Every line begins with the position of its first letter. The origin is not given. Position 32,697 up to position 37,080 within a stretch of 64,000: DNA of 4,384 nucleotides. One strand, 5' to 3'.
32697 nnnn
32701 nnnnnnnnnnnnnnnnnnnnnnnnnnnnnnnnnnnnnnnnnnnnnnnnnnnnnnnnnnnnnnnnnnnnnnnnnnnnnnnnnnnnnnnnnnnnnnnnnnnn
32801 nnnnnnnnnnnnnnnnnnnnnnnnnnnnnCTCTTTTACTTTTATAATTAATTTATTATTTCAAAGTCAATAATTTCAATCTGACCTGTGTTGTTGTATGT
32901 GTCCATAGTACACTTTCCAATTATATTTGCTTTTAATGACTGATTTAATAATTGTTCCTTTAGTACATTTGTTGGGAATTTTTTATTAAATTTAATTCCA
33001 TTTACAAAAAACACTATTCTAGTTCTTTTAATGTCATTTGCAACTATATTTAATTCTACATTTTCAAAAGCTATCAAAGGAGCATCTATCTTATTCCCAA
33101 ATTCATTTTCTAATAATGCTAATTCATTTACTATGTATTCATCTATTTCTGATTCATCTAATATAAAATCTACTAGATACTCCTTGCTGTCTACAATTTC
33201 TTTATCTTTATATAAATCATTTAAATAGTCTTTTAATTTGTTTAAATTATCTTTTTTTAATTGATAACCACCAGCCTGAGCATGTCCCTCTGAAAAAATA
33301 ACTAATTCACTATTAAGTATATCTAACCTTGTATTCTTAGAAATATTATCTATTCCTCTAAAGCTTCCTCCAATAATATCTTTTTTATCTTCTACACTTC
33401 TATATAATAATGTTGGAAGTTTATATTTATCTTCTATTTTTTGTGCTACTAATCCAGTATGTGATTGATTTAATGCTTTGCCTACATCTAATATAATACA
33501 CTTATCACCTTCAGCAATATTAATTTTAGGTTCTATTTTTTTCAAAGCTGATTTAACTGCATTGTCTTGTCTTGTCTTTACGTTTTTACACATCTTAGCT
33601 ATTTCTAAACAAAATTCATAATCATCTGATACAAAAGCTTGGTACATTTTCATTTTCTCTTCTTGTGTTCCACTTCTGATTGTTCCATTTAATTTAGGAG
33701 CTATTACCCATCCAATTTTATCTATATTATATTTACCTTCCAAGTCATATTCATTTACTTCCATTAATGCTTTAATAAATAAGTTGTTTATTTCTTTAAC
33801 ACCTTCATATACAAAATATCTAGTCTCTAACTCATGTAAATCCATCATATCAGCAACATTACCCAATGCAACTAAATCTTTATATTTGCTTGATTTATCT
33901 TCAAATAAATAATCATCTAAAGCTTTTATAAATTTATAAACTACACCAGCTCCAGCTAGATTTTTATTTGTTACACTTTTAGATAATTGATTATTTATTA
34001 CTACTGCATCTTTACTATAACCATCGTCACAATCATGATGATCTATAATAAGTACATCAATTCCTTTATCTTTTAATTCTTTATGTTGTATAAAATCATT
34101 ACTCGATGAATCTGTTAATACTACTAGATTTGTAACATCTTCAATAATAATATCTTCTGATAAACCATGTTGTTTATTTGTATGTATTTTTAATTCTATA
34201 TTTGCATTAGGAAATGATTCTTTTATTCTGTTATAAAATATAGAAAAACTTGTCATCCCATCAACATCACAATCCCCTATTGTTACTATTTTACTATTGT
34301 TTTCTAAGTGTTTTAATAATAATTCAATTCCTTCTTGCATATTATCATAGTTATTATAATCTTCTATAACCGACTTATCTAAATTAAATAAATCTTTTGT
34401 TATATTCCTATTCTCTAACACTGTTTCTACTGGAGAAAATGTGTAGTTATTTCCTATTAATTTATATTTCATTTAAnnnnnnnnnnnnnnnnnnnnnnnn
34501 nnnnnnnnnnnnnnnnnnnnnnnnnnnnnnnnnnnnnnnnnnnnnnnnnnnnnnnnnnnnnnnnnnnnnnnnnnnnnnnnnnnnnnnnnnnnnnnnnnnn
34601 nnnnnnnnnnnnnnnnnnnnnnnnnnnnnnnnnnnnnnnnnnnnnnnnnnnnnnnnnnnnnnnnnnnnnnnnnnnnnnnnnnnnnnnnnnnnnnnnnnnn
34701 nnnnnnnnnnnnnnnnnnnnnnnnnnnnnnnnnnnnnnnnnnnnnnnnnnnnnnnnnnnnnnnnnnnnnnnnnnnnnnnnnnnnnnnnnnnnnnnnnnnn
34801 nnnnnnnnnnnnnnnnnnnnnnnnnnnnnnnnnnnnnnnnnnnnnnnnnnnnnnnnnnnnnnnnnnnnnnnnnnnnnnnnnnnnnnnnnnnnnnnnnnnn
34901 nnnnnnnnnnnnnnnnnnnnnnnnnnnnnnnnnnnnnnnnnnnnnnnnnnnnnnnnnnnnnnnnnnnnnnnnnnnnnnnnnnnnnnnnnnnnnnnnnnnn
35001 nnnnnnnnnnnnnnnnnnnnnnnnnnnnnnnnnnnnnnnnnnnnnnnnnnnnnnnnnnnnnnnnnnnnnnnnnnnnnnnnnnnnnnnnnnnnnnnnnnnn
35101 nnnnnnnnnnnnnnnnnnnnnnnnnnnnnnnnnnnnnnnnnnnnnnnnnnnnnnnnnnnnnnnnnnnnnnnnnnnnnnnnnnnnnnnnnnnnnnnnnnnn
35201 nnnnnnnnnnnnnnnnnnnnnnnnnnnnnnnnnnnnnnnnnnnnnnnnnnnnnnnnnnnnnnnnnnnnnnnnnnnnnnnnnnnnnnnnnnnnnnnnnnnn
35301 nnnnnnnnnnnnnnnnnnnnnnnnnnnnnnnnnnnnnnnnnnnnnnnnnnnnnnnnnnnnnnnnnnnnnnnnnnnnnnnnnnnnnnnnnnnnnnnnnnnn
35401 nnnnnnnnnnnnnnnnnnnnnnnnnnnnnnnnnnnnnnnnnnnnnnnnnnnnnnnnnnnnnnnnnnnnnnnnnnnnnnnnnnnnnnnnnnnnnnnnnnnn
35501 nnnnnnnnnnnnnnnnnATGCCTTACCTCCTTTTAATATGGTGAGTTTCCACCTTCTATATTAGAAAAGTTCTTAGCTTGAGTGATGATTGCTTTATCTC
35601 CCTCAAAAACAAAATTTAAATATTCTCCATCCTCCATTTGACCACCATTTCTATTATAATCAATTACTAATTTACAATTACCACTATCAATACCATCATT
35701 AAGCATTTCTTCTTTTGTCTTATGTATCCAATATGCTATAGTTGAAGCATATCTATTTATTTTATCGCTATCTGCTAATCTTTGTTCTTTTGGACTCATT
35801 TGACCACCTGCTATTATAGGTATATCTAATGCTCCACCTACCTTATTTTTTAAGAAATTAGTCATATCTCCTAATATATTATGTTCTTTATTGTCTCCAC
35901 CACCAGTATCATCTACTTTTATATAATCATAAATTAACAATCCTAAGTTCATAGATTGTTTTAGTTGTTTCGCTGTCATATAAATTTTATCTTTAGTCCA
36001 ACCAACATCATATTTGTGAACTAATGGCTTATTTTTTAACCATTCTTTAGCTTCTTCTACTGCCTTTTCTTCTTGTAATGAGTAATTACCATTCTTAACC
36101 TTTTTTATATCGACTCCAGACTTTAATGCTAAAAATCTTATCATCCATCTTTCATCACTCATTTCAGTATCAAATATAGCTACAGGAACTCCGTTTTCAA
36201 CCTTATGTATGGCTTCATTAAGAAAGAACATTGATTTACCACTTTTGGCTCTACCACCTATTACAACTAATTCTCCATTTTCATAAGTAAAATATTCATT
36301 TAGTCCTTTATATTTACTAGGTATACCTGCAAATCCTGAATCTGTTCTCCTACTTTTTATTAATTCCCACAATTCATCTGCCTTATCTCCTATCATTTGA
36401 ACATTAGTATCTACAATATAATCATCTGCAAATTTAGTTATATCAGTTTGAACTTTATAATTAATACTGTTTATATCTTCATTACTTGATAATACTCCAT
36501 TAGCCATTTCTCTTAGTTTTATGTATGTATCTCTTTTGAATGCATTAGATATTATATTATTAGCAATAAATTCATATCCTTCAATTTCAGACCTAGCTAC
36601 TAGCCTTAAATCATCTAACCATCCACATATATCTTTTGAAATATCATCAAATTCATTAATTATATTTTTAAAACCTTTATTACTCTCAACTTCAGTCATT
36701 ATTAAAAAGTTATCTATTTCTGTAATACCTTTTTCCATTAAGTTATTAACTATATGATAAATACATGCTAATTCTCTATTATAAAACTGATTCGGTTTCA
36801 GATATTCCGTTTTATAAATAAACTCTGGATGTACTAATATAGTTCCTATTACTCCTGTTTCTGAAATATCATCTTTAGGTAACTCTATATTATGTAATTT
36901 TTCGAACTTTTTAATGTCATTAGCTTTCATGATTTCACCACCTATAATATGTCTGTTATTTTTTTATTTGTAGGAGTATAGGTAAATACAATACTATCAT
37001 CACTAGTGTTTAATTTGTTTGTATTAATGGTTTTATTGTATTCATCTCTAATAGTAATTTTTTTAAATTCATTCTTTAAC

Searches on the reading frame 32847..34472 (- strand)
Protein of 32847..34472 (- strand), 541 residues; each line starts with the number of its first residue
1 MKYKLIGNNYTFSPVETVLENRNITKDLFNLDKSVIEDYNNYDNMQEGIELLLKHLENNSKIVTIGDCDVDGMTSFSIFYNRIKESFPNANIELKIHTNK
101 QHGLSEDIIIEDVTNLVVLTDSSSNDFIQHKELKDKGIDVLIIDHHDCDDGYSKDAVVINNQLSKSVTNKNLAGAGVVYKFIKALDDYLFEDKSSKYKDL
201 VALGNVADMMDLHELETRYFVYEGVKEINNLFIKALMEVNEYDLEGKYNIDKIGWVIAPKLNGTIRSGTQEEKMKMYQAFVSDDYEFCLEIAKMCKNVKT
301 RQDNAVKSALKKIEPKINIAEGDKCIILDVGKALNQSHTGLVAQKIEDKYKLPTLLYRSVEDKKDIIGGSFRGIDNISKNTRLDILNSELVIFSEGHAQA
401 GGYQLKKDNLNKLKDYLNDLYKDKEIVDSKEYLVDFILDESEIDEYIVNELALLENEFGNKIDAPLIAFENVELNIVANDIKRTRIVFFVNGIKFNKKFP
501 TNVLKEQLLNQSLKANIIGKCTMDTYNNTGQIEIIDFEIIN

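Call 81: search_protein_families(library=pfam, proteins=[window:32847-34472:-], max_evalue=0.00001)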
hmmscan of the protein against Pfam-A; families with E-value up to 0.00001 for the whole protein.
window:32847-34472:- (541 aa): 1 family
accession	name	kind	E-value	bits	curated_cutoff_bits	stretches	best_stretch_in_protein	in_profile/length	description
PF01368.27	DHH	-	3.4e-15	56.9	28.1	1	61-204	1-124/125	DHH family, N-terminal domain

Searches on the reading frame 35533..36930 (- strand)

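Call 81: search_protein_families(library=pfam, proteins=[window:35533-36930:-], max_evalue=0.00001)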
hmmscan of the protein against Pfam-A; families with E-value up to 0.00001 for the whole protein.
window:35533-36930:- (465 aa): 2 families
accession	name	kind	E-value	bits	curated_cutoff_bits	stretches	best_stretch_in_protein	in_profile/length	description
PF03796.21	DnaB_C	-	8.7e-26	91.3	27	1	202-430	1-238/255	DnaB-like helicase C terminal domain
PF00772.26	DnaB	-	1.6e-07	31.7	23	1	22-92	7-79/103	DnaB-like helicase N terminal domain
